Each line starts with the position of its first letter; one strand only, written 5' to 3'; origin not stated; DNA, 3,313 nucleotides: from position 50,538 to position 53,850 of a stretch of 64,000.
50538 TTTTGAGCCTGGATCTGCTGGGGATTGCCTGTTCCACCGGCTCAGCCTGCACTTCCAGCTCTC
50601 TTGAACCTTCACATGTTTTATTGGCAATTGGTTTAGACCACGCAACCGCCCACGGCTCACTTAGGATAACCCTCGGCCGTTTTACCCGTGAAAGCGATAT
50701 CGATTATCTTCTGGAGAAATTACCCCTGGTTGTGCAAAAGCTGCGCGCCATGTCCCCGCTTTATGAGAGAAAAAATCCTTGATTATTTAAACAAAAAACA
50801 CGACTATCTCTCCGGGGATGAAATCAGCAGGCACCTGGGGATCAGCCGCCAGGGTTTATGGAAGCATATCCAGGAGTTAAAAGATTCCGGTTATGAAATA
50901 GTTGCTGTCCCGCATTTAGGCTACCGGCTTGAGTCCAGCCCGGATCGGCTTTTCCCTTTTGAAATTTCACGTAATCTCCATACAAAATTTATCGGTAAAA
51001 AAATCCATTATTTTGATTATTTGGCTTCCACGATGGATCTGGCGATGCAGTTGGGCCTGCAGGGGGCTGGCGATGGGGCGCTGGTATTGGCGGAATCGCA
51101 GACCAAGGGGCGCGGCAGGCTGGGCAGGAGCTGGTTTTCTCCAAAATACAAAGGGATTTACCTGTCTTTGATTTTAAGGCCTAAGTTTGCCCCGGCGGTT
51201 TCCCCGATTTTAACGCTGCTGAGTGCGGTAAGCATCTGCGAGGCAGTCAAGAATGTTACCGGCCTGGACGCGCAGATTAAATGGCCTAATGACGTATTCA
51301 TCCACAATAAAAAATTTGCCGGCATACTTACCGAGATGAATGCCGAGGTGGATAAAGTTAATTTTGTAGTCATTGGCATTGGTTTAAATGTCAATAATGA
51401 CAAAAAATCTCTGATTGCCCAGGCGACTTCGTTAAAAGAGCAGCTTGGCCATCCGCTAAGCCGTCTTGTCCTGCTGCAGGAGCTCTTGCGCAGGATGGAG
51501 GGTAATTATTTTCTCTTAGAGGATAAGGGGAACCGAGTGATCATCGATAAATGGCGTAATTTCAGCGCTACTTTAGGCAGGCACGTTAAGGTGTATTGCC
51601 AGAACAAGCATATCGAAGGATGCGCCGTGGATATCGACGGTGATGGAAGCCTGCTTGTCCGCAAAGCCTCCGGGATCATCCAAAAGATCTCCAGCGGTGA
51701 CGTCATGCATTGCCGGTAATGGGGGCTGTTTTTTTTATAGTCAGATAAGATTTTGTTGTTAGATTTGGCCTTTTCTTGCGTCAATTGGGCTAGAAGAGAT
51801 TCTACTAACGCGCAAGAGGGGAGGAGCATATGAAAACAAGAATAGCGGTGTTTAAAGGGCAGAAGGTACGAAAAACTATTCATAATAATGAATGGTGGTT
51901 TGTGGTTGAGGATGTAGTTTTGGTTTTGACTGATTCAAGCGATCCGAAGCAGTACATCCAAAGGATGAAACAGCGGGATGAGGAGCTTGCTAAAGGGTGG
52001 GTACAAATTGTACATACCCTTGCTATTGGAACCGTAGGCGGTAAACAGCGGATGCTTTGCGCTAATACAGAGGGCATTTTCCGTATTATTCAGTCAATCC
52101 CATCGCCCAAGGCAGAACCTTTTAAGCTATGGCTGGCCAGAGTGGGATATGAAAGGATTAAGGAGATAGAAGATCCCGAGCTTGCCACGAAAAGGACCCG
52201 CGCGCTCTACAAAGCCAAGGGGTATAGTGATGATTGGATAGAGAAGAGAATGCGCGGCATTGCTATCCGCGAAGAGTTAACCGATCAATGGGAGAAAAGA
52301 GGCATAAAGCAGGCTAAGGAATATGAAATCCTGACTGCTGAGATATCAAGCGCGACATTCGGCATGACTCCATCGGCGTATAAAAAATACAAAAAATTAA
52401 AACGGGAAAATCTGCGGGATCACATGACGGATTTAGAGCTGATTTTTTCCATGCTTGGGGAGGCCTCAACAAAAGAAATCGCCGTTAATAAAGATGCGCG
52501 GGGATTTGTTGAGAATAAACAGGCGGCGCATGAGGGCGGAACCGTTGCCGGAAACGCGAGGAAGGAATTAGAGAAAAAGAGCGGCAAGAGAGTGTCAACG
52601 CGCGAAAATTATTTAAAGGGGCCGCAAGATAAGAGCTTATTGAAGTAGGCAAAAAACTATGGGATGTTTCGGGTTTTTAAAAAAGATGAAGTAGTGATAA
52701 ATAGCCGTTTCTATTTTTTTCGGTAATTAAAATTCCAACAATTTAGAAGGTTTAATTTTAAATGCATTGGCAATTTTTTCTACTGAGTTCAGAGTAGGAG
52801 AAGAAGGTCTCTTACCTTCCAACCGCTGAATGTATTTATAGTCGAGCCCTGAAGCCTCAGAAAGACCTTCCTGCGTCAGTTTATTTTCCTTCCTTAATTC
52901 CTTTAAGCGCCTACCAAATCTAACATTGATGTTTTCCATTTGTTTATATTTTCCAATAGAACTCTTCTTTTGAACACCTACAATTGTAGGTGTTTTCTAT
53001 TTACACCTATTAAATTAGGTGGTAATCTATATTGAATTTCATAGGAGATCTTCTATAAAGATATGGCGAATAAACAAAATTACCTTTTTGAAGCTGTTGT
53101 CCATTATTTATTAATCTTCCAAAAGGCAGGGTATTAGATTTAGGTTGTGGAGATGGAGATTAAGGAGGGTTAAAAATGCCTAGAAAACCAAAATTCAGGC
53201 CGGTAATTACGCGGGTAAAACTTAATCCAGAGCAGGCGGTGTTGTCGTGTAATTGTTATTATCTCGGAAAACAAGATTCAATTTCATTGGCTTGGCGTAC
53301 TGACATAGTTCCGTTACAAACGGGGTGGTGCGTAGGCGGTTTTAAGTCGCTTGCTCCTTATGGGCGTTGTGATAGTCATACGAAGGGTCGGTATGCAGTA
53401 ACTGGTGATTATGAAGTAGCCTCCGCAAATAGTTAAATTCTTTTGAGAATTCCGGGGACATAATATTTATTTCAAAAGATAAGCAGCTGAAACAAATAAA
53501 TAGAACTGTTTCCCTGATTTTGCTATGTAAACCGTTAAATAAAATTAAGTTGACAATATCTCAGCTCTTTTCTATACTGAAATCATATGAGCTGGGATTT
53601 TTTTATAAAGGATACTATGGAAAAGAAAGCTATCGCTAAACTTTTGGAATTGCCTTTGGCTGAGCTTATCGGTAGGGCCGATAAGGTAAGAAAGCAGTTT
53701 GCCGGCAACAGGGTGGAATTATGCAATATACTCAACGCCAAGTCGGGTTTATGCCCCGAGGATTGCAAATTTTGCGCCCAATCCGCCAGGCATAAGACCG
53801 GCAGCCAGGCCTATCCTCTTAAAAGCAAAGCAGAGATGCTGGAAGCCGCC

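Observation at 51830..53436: XRE-repressor switch with dual operators plus a DinD/Bro-N gene inserted between birA and the bio operon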

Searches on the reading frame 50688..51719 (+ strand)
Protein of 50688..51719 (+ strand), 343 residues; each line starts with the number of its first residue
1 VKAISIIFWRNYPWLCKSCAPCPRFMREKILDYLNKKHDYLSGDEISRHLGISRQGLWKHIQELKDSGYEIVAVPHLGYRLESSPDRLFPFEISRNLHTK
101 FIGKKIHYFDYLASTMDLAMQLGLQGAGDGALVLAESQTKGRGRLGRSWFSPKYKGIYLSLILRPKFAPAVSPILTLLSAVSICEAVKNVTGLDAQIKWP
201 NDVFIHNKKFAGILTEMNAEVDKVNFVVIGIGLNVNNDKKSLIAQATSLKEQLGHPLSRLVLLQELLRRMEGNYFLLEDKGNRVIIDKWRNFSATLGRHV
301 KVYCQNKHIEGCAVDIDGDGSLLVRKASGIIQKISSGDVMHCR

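Call 3: search_protein_families(library=pfam, proteins=[window:50688-51719:+], max_evalue=0.1)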
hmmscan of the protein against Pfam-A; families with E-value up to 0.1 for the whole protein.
window:50688-51719:+ (343 aa): 8 families
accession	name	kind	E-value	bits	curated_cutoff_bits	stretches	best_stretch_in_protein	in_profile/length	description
PF03099.24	BPL_LplA_LipB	-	3.8e-22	79.1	21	1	111-234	4-133/133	Biotin/lipoate A/B protein ligase family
PF08279.18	HTH_11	-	1.5e-15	57.3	25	1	27-80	2-55/55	HTH domain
PF02237.23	BPL_C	-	8.8e-10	38.8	21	1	295-340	1-46/48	Biotin protein ligase C terminal domain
PF13412.12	HTH_24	-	9.6e-07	28.7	21.9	1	28-69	6-46/48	Winged helix-turn-helix DNA-binding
PF12802.13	MarR_2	-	0.001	19.6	27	1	30-69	10-49/61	MarR family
PF21476.4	PF0610-like_N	-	0.0019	18.8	33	1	27-62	3-36/50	PF0610-like, N-terminal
PF21948.1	LplA-B_cat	-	0.028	14.8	27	0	183-242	100-153/200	Lipoyl protein ligase A/B catalytic domain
PF12840.13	HTH_20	-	0.035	14.5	27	1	30-68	9-46/51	Helix-turn-helix domain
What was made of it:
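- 50763..51719 (+): birA (biotin ligase/repressor). This is the left anchor of the insertion site. Pfam HTH_11, BPL_LplA_LipB and BPL_C (call 3).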

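Call 17: find_related_loci(query=window:50763-51716:+, collection=genome_contigs, flank=8000)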
Query window:50763-51716:+ (318 aa) in genome_contigs; peptide patterns used: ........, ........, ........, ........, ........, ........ (x = any residue, [..] = any of these).
215 stretches matched a pattern; 132 encode a relative of the query (tblastn E <= 1e-3); the best 80 are kept; 80 distinct loci.
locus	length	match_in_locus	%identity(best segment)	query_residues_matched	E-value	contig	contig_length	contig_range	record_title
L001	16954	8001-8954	95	1-318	0e+0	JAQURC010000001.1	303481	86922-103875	MAG: Candidatus Omnitrophota bacterium isolate STD1_64 NODE_54_length_303481_cov_13.197373_Sandtown_D1, whole genome sho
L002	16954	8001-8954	85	1-318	0e+0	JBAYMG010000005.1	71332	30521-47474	MAG: Candidatus Omnitrophota bacterium isolate SO_2016_LW1_34 scaffold00214_LW64-88_2016, whole genome shotgun sequence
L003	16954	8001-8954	84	1-318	0e+0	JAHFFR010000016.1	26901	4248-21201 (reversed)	MAG: Candidatus Omnitrophota bacterium isolate nzgw297 NODE_1626_length_26902_cov_18.575333, whole genome shotgun sequen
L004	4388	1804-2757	84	1-318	0e+0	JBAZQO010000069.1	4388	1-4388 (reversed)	MAG: Candidatus Omnitrophota bacterium isolate SO_2017_SWC_55 scaffold_16621_c1_LP-4_2017, whole genome shotgun sequence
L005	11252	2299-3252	83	1-318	0e+0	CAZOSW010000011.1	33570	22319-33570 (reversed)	MAG TPA_asm: uncultured Planctomycetales bacterium isolate SRP178699_co1_577 genome assembly, contig: NODE_1330_length_3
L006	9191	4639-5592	82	1-318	0e+0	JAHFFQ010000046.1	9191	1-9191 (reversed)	MAG: Candidatus Omnitrophota bacterium isolate nzgw296 NODE_8564_length_9192_cov_3.309007, whole genome shotgun sequence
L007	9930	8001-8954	82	1-318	0e+0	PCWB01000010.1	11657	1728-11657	MAG: Candidatus Omnitrophica bacterium CG11_big_fil_rev_8_21_14_0_20_41_12 CG11_8_21_14_0.20_scaffold_6257_c, whole geno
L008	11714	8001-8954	81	1-318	5e-180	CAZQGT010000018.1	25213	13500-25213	MAG TPA_asm: uncultured Planctomycetales bacterium isolate SRP178699_co1_559 genome assembly, contig: NODE_2213_length_2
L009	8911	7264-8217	83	1-318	9e-180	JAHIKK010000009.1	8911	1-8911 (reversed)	MAG: Candidatus Omnitrophota bacterium isolate KR13_N1.mb.50 KR13_N1.mb.50_k141_7815, whole genome shotgun sequence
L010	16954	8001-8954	82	1-318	3e-179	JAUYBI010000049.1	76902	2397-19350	MAG: Candidatus Omnitrophota bacterium isolate C19_metabat.bin.11_sub C19_k141_49781, whole genome shotgun sequence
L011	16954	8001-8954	81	1-318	3e-177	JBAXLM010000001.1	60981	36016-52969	MAG: Candidatus Omnitrophota bacterium isolate ELA427 MAG427_1, whole genome shotgun sequence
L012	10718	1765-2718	82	1-318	2e-176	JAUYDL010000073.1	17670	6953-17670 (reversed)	MAG: Candidatus Omnitrophota bacterium isolate C20_metabat.bin.26 C20_k141_663112, whole genome shotgun sequence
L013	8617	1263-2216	81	1-318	2e-175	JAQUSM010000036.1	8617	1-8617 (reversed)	MAG: Candidatus Omnitrophota bacterium isolate STD1_97 NODE_25284_length_8617_cov_4.457362_Sandtown_D1, whole genome sho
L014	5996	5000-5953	80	1-318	1e-177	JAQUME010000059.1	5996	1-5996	MAG: Candidatus Omnitrophota bacterium isolate STD1_147 NODE_47539_length_5996_cov_16.037144_Sandtown_D1, whole genome s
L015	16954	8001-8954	80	1-318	3e-175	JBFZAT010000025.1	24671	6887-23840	MAG: Candidatus Omnitrophota bacterium isolate PPR_0474 k121_5690880, whole genome shotgun sequence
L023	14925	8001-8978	80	1-318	2e-173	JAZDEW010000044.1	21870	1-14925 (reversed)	MAG: Candidatus Omnitrophota bacterium isolate MEGAHIT-group-0.169 k141_12089744, whole genome shotgun sequence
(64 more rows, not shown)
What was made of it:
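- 50763..51719 (+): 80 Omnitrophota orthologues at 63-95% identity (call 17).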

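Call 55: search_protein_families(library=ncbifam, proteins=[L010:9167-10183:+], max_evalue=0.001)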
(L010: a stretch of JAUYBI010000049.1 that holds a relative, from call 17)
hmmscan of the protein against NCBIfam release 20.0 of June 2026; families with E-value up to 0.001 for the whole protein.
L010:9167-10183:+ (338 aa): 0 families

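Call 77: search_protein_families(library=pfam, proteins=[L010:9167-10183:+, L023:9087-9365:-, L023:9358-9600:-], max_evalue=0.01)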
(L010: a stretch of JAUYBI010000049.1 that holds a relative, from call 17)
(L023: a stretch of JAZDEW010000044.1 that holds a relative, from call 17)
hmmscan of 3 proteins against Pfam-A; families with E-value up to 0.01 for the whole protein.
L010:9167-10183:+ (338 aa): 2 families
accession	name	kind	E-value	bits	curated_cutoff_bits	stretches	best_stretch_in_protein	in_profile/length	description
PF06250.17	YhcG_C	-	4.1e-60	202.6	32.5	1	174-326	3-157/157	YhcG PDDEXK nuclease domain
PF17761.7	DUF1016_N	-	4.3e-45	153.6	32.8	1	16-151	2-137/137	DUF1016 N-terminal domain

L023:9087-9365:- (92 aa): 1 family
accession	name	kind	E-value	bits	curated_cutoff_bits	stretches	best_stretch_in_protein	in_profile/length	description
PF05016.21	ParE_toxin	-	8.7e-06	26.7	23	1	15-83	17-81/89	ParE toxin of type II toxin-antitoxin system, parDE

L023:9358-9600:- (80 aa): 3 families
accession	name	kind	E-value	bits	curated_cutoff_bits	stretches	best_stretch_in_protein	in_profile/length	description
PF19807.5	DUF6290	-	1.4e-07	32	27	1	3-56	2-55/72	Family of unknown function (DUF6290)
PF21983.2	NikA-like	-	0.0002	21.9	27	1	2-39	4-41/72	Mobilization protein NikA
PF08681.18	TacA1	-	0.00027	21.3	21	1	5-39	2-36/80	Antitoxin TacA 1-like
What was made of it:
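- The same gap holds a genuine ParE toxin-antitoxin pair in L023 (call 77).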

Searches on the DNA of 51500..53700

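Call 80: search_rna_families(source=window, start=51500, end=53700, threshold=evalue, max_evalue=1)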
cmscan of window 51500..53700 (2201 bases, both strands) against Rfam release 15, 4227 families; matches with E-value up to 1: 2.
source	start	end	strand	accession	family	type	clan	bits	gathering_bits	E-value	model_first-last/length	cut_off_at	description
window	53556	53615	-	RF01153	sn3060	Gene; snRNA; snoRNA; CD-box;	-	20.6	45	0.39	1-67/67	no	Small nucleolar RNA sn3060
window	52982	53060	+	RF00586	SNORA12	Gene; snRNA; snoRNA; HACA-box;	-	19.5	45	0.52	1-148/148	no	Small nucleolar RNA SNORA12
